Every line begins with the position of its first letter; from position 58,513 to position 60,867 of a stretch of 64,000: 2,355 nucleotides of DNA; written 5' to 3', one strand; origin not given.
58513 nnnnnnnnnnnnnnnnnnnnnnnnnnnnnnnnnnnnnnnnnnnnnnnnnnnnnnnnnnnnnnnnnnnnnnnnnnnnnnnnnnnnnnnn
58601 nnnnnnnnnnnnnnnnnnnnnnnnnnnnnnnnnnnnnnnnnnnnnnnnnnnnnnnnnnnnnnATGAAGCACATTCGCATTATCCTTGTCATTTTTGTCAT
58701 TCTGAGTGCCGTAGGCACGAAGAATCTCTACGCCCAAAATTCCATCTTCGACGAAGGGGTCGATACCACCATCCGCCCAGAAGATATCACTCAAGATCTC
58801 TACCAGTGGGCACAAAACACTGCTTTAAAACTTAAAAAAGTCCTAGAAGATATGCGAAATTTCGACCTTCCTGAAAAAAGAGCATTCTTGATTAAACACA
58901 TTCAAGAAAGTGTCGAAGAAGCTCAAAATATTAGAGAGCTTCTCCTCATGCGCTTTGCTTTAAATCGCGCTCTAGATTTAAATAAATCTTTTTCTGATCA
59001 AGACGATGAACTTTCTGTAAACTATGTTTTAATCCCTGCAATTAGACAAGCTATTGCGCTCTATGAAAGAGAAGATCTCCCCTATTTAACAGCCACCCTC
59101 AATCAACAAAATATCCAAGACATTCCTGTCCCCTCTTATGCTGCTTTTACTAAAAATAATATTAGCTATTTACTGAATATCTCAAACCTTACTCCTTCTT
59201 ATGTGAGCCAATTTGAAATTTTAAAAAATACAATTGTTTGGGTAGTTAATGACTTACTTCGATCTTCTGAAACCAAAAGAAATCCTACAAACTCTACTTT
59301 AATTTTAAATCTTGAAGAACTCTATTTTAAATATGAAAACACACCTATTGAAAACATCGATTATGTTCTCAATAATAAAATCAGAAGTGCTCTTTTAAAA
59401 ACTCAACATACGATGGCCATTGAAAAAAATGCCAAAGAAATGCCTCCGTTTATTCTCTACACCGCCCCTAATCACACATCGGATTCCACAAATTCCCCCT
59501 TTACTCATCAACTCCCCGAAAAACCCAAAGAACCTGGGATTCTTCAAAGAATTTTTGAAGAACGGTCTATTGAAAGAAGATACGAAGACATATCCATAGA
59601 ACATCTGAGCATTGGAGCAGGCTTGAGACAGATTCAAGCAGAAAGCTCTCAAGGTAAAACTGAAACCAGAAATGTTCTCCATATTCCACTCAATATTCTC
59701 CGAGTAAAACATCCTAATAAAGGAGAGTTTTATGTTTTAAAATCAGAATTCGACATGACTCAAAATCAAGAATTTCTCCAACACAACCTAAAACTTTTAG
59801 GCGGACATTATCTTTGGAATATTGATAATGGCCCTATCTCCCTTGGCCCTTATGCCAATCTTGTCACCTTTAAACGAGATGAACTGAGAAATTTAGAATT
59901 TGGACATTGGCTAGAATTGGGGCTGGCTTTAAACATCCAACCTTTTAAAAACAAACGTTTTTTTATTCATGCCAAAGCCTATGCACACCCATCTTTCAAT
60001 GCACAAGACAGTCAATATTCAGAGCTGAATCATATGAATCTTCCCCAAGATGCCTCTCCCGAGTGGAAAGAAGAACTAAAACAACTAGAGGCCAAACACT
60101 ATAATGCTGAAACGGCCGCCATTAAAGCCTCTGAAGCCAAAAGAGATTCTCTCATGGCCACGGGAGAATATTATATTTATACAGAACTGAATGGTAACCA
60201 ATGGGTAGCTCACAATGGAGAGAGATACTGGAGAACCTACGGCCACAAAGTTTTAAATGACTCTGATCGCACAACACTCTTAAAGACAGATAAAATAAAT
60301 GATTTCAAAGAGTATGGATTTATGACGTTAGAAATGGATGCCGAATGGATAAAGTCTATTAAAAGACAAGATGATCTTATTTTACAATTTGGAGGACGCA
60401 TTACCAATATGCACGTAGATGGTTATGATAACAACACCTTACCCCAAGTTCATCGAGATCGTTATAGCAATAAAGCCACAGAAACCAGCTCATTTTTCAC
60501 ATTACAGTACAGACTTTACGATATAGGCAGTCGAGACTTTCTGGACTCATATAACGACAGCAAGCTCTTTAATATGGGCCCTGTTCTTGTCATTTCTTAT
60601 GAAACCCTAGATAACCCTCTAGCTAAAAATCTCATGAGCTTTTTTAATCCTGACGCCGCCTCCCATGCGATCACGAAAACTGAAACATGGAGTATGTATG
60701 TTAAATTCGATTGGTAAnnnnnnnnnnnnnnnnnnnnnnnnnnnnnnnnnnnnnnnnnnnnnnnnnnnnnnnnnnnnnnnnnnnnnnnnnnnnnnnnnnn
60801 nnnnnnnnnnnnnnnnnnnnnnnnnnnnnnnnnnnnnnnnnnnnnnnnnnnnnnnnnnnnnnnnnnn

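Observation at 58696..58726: Intergenic-type REP-like hairpin element embedded in the signal-peptide codons of all three paralogs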

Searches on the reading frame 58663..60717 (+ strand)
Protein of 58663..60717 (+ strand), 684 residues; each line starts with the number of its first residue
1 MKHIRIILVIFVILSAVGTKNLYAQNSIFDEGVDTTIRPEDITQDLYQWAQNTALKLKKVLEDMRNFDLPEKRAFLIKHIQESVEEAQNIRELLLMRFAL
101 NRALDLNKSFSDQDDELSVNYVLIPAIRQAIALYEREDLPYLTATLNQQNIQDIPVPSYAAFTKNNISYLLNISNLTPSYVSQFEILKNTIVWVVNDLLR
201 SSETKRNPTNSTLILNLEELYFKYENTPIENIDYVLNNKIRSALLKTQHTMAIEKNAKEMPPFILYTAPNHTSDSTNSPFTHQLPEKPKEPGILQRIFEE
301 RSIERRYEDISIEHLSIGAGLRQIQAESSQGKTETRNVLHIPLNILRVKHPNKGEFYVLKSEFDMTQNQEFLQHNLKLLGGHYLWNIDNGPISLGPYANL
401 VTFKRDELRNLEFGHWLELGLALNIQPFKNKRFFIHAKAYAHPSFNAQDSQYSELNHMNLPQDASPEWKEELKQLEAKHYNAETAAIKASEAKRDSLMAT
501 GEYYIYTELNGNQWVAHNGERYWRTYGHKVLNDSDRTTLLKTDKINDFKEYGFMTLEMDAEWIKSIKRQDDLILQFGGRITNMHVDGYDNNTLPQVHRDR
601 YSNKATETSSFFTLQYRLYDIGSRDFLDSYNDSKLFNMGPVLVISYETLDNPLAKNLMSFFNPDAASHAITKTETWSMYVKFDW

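Call 17: search_protein_families(library=pfam, proteins=[window:58663-60717:+], max_evalue=0.01)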
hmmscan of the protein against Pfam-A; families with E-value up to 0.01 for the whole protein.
window:58663-60717:+ (684 aa): 0 families

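Call 18: find_homologous_proteins(query=window:58663-60717:+)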
Query window:58663-60717:+ (684 aa): 22 proteins with E <= 0.001 among 8000 candidates.
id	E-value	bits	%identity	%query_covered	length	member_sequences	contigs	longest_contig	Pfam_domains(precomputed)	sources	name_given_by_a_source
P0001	0.0e+0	1509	97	100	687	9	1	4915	-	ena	-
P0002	0.0e+0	1090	73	100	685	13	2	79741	-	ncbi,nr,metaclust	ncbi:MAG: hypothetical protein A3D19_00840 [Deltaproteobacteria bacterium RIFCSPHIGHO2_02_FULL_38_15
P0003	1.0e-136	475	39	99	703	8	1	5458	-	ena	-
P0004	1.2e-128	448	38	97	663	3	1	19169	-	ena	-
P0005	4.0e-102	361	41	70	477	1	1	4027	-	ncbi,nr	ncbi:MAG: hypothetical protein HYY62_08125, partial [Deltaproteobacteria bacterium]|nr:hypothetical 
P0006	3.0e-84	302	41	65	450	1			-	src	-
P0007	8.2e-73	264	50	39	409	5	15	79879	-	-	-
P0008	2.4e-72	262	42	54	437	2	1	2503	-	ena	-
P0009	2.3e-68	249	45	43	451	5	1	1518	-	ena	-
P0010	1.2e-67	247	56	33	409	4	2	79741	-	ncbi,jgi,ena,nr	ncbi:MAG TPA: hypothetical protein DD708_01640 [Deltaproteobacteria bacterium]|nr:hypothetical prote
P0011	8.7e-67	244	51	38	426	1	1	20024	-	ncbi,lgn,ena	-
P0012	1.0e-66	244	48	38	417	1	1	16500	-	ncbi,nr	ncbi:MAG: hypothetical protein HYY62_01475, partial [Deltaproteobacteria bacterium]|nr:hypothetical 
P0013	1.5e-66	243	46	42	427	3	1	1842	-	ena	-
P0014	1.4e-65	240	50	38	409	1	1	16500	PF13646.13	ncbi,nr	ncbi:MAG: hypothetical protein HYY62_01470 [Deltaproteobacteria bacterium]|nr:hypothetical protein [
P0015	3.2e-65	239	51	37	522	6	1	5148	PF03781.23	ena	-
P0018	5.0e-62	228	45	42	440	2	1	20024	-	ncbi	-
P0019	3.9e-59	219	53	32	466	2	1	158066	PF03781.23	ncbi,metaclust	ncbi:MAG: hypothetical protein A3D19_09050, partial [Deltaproteobacteria bacterium RIFCSPHIGHO2_02_F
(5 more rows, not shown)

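Call 22: find_encoding_contigs(protein=P0001, flank=10000, max_places=3)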
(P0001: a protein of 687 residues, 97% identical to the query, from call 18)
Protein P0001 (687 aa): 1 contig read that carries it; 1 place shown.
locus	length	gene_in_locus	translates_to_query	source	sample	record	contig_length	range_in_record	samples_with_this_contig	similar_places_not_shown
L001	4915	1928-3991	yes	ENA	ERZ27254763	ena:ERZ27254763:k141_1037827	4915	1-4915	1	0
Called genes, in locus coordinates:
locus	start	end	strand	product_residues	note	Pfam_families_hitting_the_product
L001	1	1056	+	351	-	?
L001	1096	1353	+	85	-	-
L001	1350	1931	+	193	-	-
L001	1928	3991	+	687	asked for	-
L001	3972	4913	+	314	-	?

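Call 23: find_encoding_contigs(protein=P0002, flank=10000, max_places=3)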
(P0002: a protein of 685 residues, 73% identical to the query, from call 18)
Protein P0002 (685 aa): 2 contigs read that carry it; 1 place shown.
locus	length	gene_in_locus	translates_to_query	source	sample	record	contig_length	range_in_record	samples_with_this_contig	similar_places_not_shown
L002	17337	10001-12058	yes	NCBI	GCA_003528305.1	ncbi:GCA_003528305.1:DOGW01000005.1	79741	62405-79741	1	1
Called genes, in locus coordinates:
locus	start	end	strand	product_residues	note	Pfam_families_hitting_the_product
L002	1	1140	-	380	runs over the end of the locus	-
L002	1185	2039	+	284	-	PF14394:DUF4423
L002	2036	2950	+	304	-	-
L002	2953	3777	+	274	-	-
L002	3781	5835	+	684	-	-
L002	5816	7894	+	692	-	-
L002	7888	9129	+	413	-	-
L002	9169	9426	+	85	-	-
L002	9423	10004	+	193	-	-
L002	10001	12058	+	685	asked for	-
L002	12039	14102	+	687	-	PF25174:Beta-prop_THOC3, PF23381:Beta-prop_IFT122_1st, PF24814:WD40_Prp19, PF25175:Beta-prop_WDR5, PF25168:Beta-prop_WDR36-Utp21_2nd, PF25174:Beta-prop_THOC3, PF24814:WD40_Prp19, PF25174:Beta-prop_THOC3, +13 more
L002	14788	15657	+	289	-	PF03781:FGE-sulfatase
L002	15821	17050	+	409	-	-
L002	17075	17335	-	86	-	?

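Call 27: find_encoding_contigs(protein=P0014, flank=10000, max_places=2)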
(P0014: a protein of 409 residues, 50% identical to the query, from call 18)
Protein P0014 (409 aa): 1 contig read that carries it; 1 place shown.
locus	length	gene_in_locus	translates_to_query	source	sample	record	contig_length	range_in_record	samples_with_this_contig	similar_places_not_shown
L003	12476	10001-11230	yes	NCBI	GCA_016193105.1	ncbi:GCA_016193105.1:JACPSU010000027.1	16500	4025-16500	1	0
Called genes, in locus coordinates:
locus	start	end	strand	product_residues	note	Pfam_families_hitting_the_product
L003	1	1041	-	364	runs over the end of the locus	PF00730:HhH-GPD, PF00293:NUDIX, PF14815:NUDIX_4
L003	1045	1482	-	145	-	-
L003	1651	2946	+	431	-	-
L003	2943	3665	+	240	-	PF00041:fn3 (faint)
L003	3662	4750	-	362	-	-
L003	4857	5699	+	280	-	PF14394:DUF4423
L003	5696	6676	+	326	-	-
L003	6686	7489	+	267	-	-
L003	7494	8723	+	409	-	-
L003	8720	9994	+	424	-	-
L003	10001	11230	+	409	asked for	PF13646:HEAT_2 (faint)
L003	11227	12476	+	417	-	?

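Call 28: find_encoding_contigs(protein=P0018, flank=10000, max_places=2)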
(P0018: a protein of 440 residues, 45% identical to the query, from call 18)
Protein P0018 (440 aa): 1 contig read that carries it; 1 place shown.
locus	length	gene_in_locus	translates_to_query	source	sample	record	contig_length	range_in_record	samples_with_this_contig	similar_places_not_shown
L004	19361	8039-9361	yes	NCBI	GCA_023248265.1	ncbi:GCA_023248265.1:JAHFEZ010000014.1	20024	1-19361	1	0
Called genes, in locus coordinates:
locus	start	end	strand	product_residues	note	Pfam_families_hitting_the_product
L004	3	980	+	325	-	?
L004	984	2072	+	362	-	PF00041:fn3 (faint)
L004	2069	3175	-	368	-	-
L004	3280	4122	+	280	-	PF14394:DUF4423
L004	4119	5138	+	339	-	-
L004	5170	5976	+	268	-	-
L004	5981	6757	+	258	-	-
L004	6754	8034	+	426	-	-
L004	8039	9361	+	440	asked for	-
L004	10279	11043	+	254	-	-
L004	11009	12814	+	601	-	-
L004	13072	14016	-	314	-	PF00389:2-Hacid_dh, PF02826:2-Hacid_dh_C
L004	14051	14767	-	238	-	-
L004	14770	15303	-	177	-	PF19502:DUF6036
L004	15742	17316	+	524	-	-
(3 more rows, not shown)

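Call 29: find_encoding_contigs(protein=P0019, flank=10000, max_places=2)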
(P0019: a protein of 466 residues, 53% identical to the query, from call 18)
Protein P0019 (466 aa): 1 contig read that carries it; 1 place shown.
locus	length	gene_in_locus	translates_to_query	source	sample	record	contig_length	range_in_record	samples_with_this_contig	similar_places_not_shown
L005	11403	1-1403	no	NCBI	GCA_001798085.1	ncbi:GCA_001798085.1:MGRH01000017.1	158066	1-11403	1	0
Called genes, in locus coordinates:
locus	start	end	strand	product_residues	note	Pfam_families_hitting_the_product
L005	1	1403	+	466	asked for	PF03781:FGE-sulfatase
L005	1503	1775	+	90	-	PF04365:BrnT_toxin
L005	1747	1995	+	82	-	PF12441:CopG_antitoxin (weak)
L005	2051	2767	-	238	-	-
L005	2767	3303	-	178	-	PF19502:DUF6036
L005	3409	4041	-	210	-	-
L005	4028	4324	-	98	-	PF02604:PhdYeFM_antitox (weak)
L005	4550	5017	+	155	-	PF00581:Rhodanese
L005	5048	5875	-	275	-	PF08501:Shikimate_dh_N, PF01488:Shikimate_DH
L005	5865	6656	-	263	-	PF21948:LplA-B_cat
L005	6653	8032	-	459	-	PF00890:FAD_binding_2 (weak), PF01134:GIDA, PF03486:HI0933_like (weak), PF07992:Pyr_redox_2, PF12831:FAD_oxidored (weak), PF13738:Pyr_redox_3, PF00070:Pyr_redox, PF02852:Pyr_redox_dim, +4 more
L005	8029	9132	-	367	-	PF00364:Biotin_lipoyl, PF25917:BSH_RND (weak), PF25984:BSH_YknX (faint), PF25997:BSH_YhbJ (weak), PF02817:E3_binding, PF00198:2-oxoacid_dh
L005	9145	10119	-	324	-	PF02779:Transket_pyr, PF02780:Transketolase_C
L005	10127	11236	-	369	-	PF00676:E1_dh, PF02775:TPP_enzyme_C (faint)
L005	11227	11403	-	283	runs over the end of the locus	PF16881:LIAS_N (weak), PF04055:Radical_SAM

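Call 30: find_encoding_contigs(protein=P0004, flank=10000, max_places=2)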
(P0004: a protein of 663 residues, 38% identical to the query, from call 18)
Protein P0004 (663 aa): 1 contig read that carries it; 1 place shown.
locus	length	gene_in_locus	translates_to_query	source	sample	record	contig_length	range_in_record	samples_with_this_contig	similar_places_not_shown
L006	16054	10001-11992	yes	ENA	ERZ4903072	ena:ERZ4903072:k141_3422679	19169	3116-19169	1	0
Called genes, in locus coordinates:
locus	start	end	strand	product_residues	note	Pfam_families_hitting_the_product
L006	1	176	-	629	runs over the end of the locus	-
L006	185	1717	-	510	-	-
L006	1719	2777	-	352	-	-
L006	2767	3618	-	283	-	PF14394:DUF4423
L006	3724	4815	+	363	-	-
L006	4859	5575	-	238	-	PF01925:TauE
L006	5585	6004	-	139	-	-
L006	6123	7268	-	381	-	-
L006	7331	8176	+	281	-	PF14394:DUF4423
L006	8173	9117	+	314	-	-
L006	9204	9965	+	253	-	-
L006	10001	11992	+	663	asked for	-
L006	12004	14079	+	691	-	PF24807:WD40_CDC20-Fz (faint), PF25174:Beta-prop_THOC3 (faint), PF25175:Beta-prop_WDR5 (faint)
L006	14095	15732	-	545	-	PF01590:GAF, PF13185:GAF_2, PF00158:Sigma54_activat, PF14532:Sigma54_activ_2, PF07724:AAA_2 (weak), PF07728:AAA_5 (weak), PF25601:AAA_lid_14, PF02954:HTH_8, +2 more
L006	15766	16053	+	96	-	?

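Call 73: find_encoding_contigs(protein=P0013, flank=3000, max_places=1)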
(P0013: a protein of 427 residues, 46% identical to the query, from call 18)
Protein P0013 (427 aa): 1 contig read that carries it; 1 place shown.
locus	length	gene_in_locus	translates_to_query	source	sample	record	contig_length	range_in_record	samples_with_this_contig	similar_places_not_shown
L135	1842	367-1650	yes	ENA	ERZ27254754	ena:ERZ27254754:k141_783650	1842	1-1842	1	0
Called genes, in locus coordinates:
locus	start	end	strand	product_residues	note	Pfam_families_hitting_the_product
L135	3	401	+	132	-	?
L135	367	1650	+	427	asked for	-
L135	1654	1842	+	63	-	?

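Call 74: find_encoding_contigs(protein=P0008, flank=3000, max_places=1)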
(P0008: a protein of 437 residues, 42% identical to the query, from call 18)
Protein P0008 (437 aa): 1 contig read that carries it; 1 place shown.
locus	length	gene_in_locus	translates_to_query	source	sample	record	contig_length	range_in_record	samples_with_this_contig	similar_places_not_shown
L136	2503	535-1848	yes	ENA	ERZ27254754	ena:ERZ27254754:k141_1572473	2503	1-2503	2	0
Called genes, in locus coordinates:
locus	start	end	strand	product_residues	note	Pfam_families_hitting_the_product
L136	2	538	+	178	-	?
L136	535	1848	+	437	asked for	-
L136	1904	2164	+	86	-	-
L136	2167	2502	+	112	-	?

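Call 75: find_encoding_contigs(protein=P0009, flank=3000, max_places=1)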
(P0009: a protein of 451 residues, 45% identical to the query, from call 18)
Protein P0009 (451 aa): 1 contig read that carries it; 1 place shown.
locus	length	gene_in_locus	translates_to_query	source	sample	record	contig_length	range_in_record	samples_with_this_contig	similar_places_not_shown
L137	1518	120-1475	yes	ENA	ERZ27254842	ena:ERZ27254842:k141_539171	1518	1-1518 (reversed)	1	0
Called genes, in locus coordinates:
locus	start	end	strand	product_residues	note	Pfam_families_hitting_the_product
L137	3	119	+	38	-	?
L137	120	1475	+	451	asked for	-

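Call 91: search_solved_structures(query=L005:5865-6656:-, show_alignments=1)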
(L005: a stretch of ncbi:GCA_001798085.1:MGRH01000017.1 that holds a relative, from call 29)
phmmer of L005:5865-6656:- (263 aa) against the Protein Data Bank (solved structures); distinct sequences matched with E-value up to 0.001: 3.
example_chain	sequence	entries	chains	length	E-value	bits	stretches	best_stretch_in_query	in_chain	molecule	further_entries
2qhs_A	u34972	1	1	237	1.2e-39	139.8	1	3-208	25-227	Lipoyltransferase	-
2qht_A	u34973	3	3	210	1.2e-39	139.8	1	3-207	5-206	Lipoyltransferase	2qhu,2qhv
1w66_A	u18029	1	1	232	1.3e-37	133.2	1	4-197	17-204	LIPOYLTRANSFERASE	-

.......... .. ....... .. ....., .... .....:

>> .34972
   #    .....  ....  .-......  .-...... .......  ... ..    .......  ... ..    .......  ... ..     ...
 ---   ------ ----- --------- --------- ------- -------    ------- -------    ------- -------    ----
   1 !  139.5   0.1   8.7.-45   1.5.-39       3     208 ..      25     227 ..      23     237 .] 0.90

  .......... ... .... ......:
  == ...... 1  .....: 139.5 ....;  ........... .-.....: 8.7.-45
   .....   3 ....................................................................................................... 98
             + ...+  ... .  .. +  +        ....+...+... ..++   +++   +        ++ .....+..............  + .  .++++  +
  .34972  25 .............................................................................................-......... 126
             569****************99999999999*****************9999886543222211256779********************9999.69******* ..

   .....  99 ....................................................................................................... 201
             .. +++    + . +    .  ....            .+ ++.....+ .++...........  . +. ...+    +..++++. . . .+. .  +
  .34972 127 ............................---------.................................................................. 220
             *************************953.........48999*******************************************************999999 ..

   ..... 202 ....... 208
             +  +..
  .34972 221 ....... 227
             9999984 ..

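Call 92: search_solved_structures(query=L005:8029-9132:-, show_alignments=1)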
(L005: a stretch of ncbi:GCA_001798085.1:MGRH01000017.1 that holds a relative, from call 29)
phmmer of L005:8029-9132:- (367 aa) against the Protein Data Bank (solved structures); distinct sequences matched with E-value up to 0.001: 89 (the best 60 are shown).
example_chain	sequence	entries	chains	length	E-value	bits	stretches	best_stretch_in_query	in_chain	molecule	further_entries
3duf_I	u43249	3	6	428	4.8e-91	308.8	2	73-364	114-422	Dihydrolipoyllysine-residue acetyltransferase component of pyruvate dehydrogenase complex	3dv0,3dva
7b9k_A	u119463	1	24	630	6.9e-77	262.3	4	85-360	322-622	Dihydrolipoyllysine-residue acetyltransferase component of pyruvate dehydrogenase complex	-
9y7v_D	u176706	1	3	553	9.6e-73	248.7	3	88-356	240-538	Dihydrolipoyllysine-residue acetyltransferase component of pyruvate dehydrogenase complex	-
1b5s_A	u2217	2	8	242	1.2e-58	202.3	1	143-365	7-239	DIHYDROLIPOAMIDE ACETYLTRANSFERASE | Dihydrolipoyllysine-residue acetyltransferase component of pyruvate dehydrogenase complex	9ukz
8eqn_A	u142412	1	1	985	1.6e-57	198.6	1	138-364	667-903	BG505 UFO-E2p-L4P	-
7uol_D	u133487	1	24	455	1.5e-56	195.5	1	3-366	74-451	Dihydrolipoyllysine-residue succinyltransferase component of 2-oxoglutarate dehydrogenase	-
9njt_A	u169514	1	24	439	3.9e-56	194.1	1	3-366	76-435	Dihydrolipoyllysine-residue succinyltransferase component of 2-oxoglutarate dehydrogenase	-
8x02_A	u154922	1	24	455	1.9e-55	191.8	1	3-366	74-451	Dihydrolipoyllysine-residue succinyltransferase component of 2-oxoglutarate dehydrogenase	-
6h05_A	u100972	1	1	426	2.6e-55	191.4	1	3-366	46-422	Dihydrolipoyllysine-residue succinyltransferase component of 2-oxoglutarate dehydrogenase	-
3rqc_A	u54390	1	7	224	7.2e-55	189.9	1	145-366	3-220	Probable lipoamide acyltransferase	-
4ofs_A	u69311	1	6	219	1.5e-54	188.8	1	145-364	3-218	Probable lipoamide acyltransferase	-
8x03_A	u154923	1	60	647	1e-50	176.3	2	89-365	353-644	Acetyltransferase component of pyruvate dehydrogenase complex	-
7uom_01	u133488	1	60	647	2.3e-50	175.1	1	91-365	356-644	Acetyltransferase component of pyruvate dehydrogenase complex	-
7q5q_B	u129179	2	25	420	2.4e-50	175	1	3-365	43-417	Dihydrolipoyllysine-residue succinyltransferase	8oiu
9j1w_A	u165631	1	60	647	5.7e-50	173.8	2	89-365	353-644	Acetyltransferase component of pyruvate dehydrogenase complex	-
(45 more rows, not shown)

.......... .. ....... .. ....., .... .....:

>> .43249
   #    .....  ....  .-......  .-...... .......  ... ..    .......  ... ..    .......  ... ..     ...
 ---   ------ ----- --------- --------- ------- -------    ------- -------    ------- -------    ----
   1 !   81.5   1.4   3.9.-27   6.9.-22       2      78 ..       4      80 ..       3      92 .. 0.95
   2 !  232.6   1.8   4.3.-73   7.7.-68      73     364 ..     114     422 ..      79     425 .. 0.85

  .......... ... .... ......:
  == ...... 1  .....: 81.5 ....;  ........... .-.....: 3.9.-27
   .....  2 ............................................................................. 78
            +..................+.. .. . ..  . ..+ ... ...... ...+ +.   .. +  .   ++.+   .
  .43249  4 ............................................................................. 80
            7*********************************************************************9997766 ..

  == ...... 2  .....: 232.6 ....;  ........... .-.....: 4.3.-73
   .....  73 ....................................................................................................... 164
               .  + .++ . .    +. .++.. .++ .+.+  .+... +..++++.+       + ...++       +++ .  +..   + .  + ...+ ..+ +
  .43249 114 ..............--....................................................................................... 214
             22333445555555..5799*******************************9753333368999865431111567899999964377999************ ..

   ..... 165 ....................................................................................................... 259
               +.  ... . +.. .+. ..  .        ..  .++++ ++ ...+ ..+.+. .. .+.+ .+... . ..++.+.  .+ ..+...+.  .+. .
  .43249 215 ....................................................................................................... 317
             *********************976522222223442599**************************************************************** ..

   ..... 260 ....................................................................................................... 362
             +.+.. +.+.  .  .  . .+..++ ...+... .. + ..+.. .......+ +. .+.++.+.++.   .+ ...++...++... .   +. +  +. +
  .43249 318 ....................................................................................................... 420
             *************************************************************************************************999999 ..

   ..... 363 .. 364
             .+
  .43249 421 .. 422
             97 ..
